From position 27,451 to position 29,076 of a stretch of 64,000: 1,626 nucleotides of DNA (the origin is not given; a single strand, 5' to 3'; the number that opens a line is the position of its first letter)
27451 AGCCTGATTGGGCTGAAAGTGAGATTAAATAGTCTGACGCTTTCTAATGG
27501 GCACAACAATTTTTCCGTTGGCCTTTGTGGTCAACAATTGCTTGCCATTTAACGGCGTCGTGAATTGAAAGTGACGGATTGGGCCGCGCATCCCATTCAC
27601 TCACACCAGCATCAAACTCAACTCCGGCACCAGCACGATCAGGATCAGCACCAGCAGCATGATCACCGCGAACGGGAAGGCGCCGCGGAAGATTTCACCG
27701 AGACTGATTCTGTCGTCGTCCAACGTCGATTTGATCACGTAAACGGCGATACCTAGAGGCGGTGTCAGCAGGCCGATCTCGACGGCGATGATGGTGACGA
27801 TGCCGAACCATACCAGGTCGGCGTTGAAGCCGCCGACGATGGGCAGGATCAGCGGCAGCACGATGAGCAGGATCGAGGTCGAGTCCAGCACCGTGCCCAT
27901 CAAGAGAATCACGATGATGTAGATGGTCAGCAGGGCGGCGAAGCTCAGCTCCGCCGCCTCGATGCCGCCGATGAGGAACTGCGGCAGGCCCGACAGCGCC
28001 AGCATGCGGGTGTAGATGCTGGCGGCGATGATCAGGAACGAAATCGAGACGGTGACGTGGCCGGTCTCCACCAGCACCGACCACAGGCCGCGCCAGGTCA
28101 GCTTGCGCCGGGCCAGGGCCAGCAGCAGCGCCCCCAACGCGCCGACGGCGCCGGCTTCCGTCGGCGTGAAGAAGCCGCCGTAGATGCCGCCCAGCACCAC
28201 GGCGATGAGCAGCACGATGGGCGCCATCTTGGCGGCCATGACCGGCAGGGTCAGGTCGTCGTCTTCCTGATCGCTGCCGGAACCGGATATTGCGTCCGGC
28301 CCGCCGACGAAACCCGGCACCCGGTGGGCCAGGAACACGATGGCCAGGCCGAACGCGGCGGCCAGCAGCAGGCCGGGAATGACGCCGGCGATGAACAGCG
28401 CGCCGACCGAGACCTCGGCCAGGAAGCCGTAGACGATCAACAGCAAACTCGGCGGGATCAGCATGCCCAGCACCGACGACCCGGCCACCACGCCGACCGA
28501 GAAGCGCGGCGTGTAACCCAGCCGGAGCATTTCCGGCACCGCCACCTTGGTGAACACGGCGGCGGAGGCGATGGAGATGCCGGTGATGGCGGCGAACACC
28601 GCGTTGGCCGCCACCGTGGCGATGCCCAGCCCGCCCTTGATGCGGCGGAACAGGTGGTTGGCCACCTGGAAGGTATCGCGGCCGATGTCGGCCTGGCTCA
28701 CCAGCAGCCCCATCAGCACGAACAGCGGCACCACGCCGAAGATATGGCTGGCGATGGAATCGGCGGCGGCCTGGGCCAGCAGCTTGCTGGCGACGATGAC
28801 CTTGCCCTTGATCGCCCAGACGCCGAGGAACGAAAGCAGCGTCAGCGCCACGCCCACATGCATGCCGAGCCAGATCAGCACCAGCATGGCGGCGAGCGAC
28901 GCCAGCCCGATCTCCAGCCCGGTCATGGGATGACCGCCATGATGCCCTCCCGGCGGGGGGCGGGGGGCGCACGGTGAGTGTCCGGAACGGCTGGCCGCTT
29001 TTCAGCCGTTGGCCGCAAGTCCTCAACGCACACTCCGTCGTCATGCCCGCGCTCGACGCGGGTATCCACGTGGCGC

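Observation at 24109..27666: AT-rich 3.4 kb islet inserted into the 3' end of dctM, bracketed by a duplicated gene terminus and lacking any integrase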

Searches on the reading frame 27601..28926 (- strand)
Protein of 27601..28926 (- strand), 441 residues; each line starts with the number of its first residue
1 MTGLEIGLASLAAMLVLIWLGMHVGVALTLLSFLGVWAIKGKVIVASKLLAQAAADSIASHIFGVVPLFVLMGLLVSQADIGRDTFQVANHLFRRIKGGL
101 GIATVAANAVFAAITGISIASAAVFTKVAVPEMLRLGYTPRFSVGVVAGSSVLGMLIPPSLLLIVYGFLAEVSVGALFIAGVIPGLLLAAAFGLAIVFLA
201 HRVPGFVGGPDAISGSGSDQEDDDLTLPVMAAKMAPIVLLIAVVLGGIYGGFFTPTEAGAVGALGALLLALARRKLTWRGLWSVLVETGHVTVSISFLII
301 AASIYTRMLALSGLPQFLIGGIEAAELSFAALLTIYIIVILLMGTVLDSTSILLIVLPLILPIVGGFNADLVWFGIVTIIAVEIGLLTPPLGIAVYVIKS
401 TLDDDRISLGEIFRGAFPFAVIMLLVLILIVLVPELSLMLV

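Call 7: search_protein_families(library=pfam, proteins=[window:27601-28926:-], max_evalue=0.01)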
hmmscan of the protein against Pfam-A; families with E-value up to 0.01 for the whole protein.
window:27601-28926:- (441 aa): 1 family
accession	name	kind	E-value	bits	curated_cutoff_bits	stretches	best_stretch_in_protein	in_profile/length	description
PF06808.19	DctM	-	1.4e-81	274.9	23.8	1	11-436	1-413/413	Tripartite ATP-independent periplasmic transporter, DctM component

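Call 10: find_encoding_contigs(protein=window:27601-28926:-, flank=10000, max_places=10)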
Protein window:27601-28926:- (441 aa): no gene with exactly this product is on record in the collection.

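Call 12: find_related_loci(query=window:27601-28926:-, collection=genome_contigs, flank=10000)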
Query window:27601-28926:- (441 aa) in genome_contigs; peptide patterns used: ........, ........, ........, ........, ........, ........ (x = any residue, [..] = any of these).
285 stretches matched a pattern; 89 encode a relative of the query (tblastn E <= 1e-3); the best 80 are kept; 80 distinct loci.
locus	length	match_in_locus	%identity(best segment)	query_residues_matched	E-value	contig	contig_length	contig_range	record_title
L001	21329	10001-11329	79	1-441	0e+0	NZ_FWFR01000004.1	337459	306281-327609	Oceanibacterium hippocampi strain CECT 7691, whole genome shotgun sequence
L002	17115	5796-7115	71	1-440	4e-172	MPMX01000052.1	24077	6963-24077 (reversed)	MAG: Rhodospirillaceae bacterium bin65 NODE_2930_length_24077_cov_18.4841_ID_5859, whole genome shotgun sequence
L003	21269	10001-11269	67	1-423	6e-164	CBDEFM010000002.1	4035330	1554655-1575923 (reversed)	MAG: Alphaproteobacteria bacterium isolate aeb00254-6c42-428d-b364-e2f44f9e6819 genome assembly, contig: contig_2, whole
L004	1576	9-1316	63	1-441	1e-177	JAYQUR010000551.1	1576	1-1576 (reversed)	MAG: Alphaproteobacteria bacterium isolate SD9011_COM_metabat_bins_2.tsv.064_sub NODE_46264_length_1576_cov_5.126890, wh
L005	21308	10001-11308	62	1-441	8e-162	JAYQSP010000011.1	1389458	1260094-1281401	MAG: Alphaproteobacteria bacterium isolate SD3109_NP_metabta_bins_sspec.tsv.241 contig_8007_pilon, whole genome shotgun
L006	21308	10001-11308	69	2-437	2e-160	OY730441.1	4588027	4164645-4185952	MAG: Alphaproteobacteria bacterium isolate 2bca5935-da77-4c02-97f9-8bc961abb569 genome assembly, chromosome: 1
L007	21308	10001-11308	62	1-441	6e-160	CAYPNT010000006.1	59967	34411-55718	MAG TPA_asm: uncultured Rhodospirillaceae bacterium isolate SRP077602_co4_777 genome assembly, contig: NODE_675_length_5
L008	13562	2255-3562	62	1-441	1e-159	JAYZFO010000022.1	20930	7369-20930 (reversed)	MAG: Pseudomonadota bacterium isolate XB_MAG168 DB_MAG168_0022, whole genome shotgun sequence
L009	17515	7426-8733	62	1-441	1e-159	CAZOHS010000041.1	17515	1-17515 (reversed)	MAG TPA_asm: uncultured Rhodospirillaceae bacterium isolate SRP092796_co6_81 genome assembly, contig: NODE_3794_length_1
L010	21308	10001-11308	60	1-441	7e-157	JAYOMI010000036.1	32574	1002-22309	MAG: Rhodospirillaceae bacterium isolate 139571_S172_concoct_bins.tsv.189 NODE_1126_length_32574_cov_4.749654, whole gen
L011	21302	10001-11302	60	2-440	5e-157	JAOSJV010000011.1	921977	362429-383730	MAG: Burkholderiales bacterium isolate FR_12 FR-Burkholderiales-1_s3, whole genome shotgun sequence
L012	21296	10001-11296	63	5-440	4e-156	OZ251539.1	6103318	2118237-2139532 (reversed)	MAG: Alphaproteobacteria bacterium isolate efdf64b3-afa9-4fb8-9792-56cfcde380f9 genome assembly, chromosome: 1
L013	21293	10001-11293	61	3-440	4e-154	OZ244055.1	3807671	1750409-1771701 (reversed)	MAG: Alphaproteobacteria bacterium isolate 704cdb66-9897-4ec8-b8cd-f14a69034c9a genome assembly, chromosome: 1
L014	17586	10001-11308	61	1-440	3e-153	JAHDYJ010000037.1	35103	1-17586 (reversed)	MAG: Burkholderiales bacterium isolate PRO12 NODE_2062_length_35103_cov_7.661093, whole genome shotgun sequence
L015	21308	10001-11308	61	1-441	9e-153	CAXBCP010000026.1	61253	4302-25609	MAG TPA_asm: uncultured Rhodospirillaceae bacterium isolate ERR2762135_concoct_49 genome assembly, contig: ERZ3421838.85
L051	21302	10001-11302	56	1-440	6e-141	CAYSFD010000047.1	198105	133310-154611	MAG TPA_asm: uncultured Enterobacteriaceae bacterium isolate binchicken_co165_176 genome assembly, contig: k141_2619637,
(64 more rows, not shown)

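Call 27: find_homologous_proteins(query=window:27601-28926:-, max_evalue=1e-100)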
Query window:27601-28926:- (441 aa): 7902 proteins with E <= 1e-100 among 8000 candidates; the best 120 are listed.
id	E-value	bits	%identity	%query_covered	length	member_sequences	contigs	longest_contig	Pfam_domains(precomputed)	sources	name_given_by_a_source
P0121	1.0e-257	873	100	100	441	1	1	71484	PF06808.19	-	-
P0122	7.0e-228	775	90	100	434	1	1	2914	PF06808.19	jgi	jgi:tripartite ATP-independent transporter DctM subunit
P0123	5.3e-227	772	90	100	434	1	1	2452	PF06808.19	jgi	jgi:tripartite ATP-independent transporter DctM subunit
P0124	4.7e-206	703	82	100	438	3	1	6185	PF06808.19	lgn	-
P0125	2.1e-203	694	79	100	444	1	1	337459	PF06808.19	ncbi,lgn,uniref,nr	ncbi:TRAP transporter large permease [Oceanibacterium hippocampi]|uniref:TRAP transporter large perm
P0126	3.8e-200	684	81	96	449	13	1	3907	PF06808.19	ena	-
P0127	7.6e-200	683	80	96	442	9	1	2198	PF06808.19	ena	-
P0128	7.6e-200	683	80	96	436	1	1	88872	PF06808.19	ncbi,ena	-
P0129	1.7e-199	681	80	96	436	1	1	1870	PF06808.19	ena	-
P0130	2.8e-199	681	80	96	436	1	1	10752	PF06808.19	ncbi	-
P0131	5.0e-199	680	80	100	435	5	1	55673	PF06808.19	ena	-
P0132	3.1e-193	661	80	97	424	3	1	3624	PF06808.19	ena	-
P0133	8.8e-193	659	77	100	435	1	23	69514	PF06808.19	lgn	-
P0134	2.5e-189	648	74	100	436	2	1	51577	PF06808.19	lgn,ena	-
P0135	4.4e-189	647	76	100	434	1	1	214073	PF06808.19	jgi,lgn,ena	-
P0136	6.9e-189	647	76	100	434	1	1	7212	PF06808.19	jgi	-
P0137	7.2e-188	643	76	100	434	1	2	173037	PF06808.19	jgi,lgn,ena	-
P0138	1.5e-185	635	78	96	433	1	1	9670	PF06808.19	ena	-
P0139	3.1e-185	634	73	100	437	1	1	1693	PF06808.19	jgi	jgi:tripartite ATP-independent transporter DctM subunit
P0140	3.3e-184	631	73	100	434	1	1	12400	PF06808.19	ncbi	-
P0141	3.3e-184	631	73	100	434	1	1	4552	PF06808.19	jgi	jgi:tripartite ATP-independent transporter DctM subunit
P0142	2.0e-181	622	70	100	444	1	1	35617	PF06808.19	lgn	-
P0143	3.9e-180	618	70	100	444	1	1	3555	PF06808.19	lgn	-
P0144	6.5e-180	617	71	100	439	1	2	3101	PF06808.19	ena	-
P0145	3.9e-179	614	73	100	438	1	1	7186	PF06808.19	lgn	-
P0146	6.3e-179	614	71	100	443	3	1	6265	PF06808.19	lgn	-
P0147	3.6e-178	611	70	100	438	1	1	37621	PF06808.19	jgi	-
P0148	1.9e-177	609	68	100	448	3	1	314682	PF06808.19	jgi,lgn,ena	-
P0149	4.4e-177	608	71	100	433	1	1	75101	PF06808.19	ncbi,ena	-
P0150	2.8e-175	602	67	100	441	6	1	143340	PF06808.19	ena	-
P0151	5.5e-175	601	71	97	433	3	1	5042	PF06808.19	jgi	jgi:tripartite ATP-independent transporter DctM subunit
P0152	8.7e-175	600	70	100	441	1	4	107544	PF06808.19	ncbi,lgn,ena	-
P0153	1.2e-174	600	70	100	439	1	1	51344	PF06808.19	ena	-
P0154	1.6e-174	599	70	100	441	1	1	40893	PF06808.19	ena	-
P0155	2.5e-174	599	70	100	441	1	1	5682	PF06808.19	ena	-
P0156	1.9e-173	596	70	100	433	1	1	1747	PF06808.19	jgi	-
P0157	2.0e-173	596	70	99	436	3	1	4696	PF06808.19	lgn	-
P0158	2.9e-173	595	69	100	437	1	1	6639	PF06808.19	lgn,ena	-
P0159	9.6e-173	593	67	100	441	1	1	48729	PF06808.19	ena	-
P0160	1.7e-172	592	70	100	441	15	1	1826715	PF06808.19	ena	-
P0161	2.4e-172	592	70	100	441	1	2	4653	PF06808.19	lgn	-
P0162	3.7e-172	591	66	100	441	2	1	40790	PF06808.19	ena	-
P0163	3.9e-172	591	69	100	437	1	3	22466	PF06808.19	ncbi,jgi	jgi:tripartite ATP-independent transporter DctM subunit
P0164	4.3e-172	591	67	100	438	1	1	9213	PF06808.19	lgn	-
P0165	1.0e-171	590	66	100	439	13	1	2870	PF06808.19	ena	-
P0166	2.9e-171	588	70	100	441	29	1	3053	PF06808.19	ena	-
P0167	7.3e-171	587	69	100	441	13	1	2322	PF06808.19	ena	-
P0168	1.7e-170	586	67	100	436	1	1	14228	PF06808.19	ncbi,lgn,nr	ncbi:MAG: TRAP transporter large permease [Smithellaceae bacterium]|nr:TRAP transporter large permea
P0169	2.0e-170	586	67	100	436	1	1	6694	PF06808.19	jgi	-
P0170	2.1e-170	586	66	100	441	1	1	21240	PF06808.19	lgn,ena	-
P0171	4.1e-170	585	67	100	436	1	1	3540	PF06808.19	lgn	-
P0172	5.4e-170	584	66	100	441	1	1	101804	PF06808.19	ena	-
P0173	6.1e-170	584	69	100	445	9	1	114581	PF06808.19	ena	-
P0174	7.1e-170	584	66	100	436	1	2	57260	PF06808.19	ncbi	-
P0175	1.2e-169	583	66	100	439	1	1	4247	PF06808.19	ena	-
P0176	1.4e-169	583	66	100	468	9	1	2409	PF06808.19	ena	-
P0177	2.1e-169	582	68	100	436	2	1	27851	PF06808.19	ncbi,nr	ncbi:MAG: TRAP transporter large permease subunit [Alphaproteobacteria bacterium]|nr:TRAP transporte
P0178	2.8e-169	582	66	100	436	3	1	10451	PF06808.19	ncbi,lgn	-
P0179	6.8e-169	581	65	100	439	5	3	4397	PF06808.19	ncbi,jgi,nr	ncbi:MAG: TRAP transporter large permease [Deltaproteobacteria bacterium]|nr:TRAP transporter large 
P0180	9.0e-169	580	66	100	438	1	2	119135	PF06808.19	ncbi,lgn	-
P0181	1.2e-168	580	66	100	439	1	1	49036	PF06808.19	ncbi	ncbi:MAG: TRAP transporter large permease [Thermodesulfobacteriota bacterium]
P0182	1.6e-168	579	68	99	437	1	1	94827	PF06808.19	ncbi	-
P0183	2.3e-168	579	66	100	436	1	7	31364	PF06808.19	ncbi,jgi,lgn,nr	ncbi:MAG: TRAP transporter large permease [Deltaproteobacteria bacterium]|nr:TRAP transporter large 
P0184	2.8e-168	579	67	100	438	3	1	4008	PF06808.19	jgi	-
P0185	3.7e-168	578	67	99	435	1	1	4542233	PF06808.19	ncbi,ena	-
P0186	4.2e-168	578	68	100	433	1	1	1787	PF06808.19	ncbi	-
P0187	9.6e-168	577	68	99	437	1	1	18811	PF06808.19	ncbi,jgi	-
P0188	1.6e-167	576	67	100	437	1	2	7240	PF06808.19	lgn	-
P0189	2.8e-167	575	64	100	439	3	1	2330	PF06808.19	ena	-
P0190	3.1e-167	575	65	100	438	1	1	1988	PF06808.19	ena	-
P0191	3.5e-167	575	68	100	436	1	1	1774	PF06808.19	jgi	-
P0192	5.2e-167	574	67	100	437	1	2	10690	PF06808.19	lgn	-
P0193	5.5e-167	574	66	100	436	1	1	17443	PF06808.19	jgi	-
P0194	6.1e-167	574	67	100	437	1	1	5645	PF06808.19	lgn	-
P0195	6.8e-167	574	67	100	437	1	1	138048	PF06808.19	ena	-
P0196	6.8e-167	574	67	100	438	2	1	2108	PF06808.19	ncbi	-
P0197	9.2e-167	574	68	100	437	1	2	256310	PF06808.19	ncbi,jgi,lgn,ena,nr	ncbi:MAG: TRAP transporter large permease subunit [Alphaproteobacteria bacterium]|nr:TRAP transporte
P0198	1.2e-166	573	67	100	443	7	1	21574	PF06808.19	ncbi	-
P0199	1.3e-166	573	66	100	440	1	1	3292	PF06808.19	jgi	jgi:tripartite ATP-independent transporter DctM subunit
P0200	1.5e-166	573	63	100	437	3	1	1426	PF06808.19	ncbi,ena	-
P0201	1.6e-166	573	66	98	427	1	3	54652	PF06808.19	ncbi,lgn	-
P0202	1.8e-166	573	66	100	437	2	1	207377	PF06808.19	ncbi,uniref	ncbi:TRAP transporter large permease [Ferrovibrio xuzhouensis]|uniref:TRAP transporter large permeas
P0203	4.0e-166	572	66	100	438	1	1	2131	PF06808.19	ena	-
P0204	4.6e-166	571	67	100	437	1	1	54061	PF06808.19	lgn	-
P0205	4.7e-166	571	68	100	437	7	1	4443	PF06808.19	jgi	jgi:C4-dicarboxylate transporter DctM subunit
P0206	5.4e-166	571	66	100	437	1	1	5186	PF06808.19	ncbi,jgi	jgi:C4-dicarboxylate transporter DctM subunit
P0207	7.1e-166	571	64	100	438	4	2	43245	PF06808.19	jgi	-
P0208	8.5e-166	570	68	100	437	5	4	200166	PF06808.19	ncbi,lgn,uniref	ncbi:TRAP transporter large permease subunit [Ferrovibrio terrae]|uniref:TRAP transporter large perm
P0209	9.6e-166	570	64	99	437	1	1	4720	PF06808.19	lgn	-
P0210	1.5e-165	570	64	100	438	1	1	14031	PF06808.19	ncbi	-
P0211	1.8e-165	569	66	98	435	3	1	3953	PF06808.19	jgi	jgi:tripartite ATP-independent transporter DctM subunit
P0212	1.9e-165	569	66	100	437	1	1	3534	PF06808.19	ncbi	-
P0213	2.0e-165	569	64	100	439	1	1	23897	PF06808.19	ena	-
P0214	2.3e-165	569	66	100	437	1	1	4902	PF06808.19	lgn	-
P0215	2.3e-165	569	64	100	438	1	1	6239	PF06808.19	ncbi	-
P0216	3.5e-165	568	68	100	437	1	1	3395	PF06808.19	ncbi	ncbi:MAG: TRAP transporter large permease subunit [Ferrovibrio sp.]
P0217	6.7e-165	568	67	100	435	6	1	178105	PF06808.19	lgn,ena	-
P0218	8.1e-165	567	67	100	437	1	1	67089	PF06808.19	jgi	-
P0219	1.2e-164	567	64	100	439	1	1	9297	PF06808.19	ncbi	-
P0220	1.3e-164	567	67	100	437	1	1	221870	PF06808.19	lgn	-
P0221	1.4e-164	566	67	100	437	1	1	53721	PF06808.19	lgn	-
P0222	1.8e-164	566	65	100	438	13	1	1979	PF06808.19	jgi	jgi:tripartite ATP-independent transporter DctM subunit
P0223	1.9e-164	566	67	100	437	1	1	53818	PF06808.19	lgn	-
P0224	3.0e-164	565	64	99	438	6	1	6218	PF06808.19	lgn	-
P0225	3.1e-164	565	64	100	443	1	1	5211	PF06808.19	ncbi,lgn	-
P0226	3.5e-164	565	67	100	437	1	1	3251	PF06808.19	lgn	-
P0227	3.8e-164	565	65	100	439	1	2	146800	PF06808.19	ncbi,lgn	-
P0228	4.0e-164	565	66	100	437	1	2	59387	PF06808.19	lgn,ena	-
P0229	4.2e-164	565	67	100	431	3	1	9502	PF06808.19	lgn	-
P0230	4.3e-164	565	67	100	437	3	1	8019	PF06808.19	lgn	-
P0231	4.4e-164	565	66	100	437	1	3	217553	PF06808.19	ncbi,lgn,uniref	ncbi:TRAP transporter large permease subunit [Ferrovibrio sp.]|uniref:TRAP transporter large permeas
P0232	5.1e-164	565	67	100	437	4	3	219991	PF06808.19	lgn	-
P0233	5.4e-164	565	64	100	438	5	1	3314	PF06808.19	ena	-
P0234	5.9e-164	564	67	100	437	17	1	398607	PF06808.19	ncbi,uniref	ncbi:MAG: TRAP transporter large permease [Ferrovibrio sp.]|uniref:TRAP transporter large permease n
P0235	6.0e-164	564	66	100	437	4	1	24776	PF06808.19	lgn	-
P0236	6.8e-164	564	64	100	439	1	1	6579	PF06808.19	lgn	-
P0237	7.2e-164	564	67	100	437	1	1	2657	PF06808.19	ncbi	ncbi:MAG: TRAP transporter large permease [Ferrovibrio sp.]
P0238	7.2e-164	564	66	100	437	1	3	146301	PF06808.19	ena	-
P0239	7.6e-164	564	67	100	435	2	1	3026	PF06808.19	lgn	-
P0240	8.3e-164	564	66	100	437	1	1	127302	PF06808.19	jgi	-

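Call 28: find_encoding_contigs(protein=P0122, flank=5000, max_places=4)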
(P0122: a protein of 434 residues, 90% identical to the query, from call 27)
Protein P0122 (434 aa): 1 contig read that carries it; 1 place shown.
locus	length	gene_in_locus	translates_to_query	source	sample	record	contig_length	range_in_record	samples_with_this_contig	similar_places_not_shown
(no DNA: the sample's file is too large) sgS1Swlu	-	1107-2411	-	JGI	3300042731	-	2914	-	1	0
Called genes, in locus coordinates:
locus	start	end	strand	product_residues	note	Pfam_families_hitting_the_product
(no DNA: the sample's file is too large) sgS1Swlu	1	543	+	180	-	?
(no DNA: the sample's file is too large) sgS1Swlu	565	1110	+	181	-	PF04290:DctQ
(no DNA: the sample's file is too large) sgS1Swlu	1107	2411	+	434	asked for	PF06808:DctM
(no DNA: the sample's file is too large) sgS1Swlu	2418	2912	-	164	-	?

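Call 29: find_encoding_contigs(protein=P0123, flank=5000, max_places=4)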
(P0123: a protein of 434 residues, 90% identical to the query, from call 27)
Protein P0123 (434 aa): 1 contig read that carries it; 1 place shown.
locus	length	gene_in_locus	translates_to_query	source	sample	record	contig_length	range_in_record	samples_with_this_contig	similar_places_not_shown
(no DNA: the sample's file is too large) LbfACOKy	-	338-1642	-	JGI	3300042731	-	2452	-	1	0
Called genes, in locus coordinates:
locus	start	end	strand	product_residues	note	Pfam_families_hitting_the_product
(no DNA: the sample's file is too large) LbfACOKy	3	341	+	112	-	?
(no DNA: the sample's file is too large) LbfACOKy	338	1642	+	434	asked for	PF06808:DctM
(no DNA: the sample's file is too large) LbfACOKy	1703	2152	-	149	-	PF07484:Collar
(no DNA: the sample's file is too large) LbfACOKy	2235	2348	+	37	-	-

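Call 30: find_encoding_contigs(protein=P0124, flank=6000, max_places=4)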
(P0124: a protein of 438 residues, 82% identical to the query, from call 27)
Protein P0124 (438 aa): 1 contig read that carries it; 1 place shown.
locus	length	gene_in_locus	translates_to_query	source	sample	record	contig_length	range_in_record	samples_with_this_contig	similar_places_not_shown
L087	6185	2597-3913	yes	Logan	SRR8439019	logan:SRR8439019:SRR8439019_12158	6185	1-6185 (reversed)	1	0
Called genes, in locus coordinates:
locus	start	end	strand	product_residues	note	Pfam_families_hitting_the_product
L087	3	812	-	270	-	?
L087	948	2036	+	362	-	PF03480:DctP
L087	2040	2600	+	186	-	PF04290:DctQ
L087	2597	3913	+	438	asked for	PF06808:DctM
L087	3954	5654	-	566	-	PF00528:BPD_transp_1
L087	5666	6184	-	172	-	?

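Call 32: find_related_loci(query=window:27601-28926:-, collection=metagenome_contigs, flank=6000)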
Query window:27601-28926:- (441 aa) in metagenome_contigs; peptide patterns used: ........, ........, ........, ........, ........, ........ (x = any residue, [..] = any of these).
340 stretches matched a pattern; 81 encode a relative of the query (tblastn E <= 1e-3); the best 80 are kept; 80 distinct loci.
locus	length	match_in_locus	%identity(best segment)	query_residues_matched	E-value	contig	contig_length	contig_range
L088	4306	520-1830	83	1-440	0e+0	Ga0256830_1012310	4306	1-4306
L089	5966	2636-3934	70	1-441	9e-177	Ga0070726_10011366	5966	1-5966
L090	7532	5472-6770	70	1-441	5e-175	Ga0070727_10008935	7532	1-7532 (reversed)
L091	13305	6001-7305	74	1-440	1e-173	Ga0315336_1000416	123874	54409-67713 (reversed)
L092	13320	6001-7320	71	1-440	4e-171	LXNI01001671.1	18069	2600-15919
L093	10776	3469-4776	61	1-441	8e-165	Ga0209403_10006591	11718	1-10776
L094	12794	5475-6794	71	1-440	2e-172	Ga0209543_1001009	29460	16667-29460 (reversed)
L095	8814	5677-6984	62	1-441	3e-162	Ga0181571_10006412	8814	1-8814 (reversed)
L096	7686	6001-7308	60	1-441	1e-161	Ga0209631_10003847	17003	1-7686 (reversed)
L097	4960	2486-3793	60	1-441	2e-164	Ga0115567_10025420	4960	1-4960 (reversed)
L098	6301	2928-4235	60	1-441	6e-162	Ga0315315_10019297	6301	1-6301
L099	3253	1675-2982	62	1-441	8e-168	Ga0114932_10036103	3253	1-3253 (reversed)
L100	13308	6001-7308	60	1-441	1e-157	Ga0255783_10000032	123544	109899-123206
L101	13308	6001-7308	60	1-441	1e-157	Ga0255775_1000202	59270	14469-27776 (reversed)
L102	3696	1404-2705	59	1-440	6e-160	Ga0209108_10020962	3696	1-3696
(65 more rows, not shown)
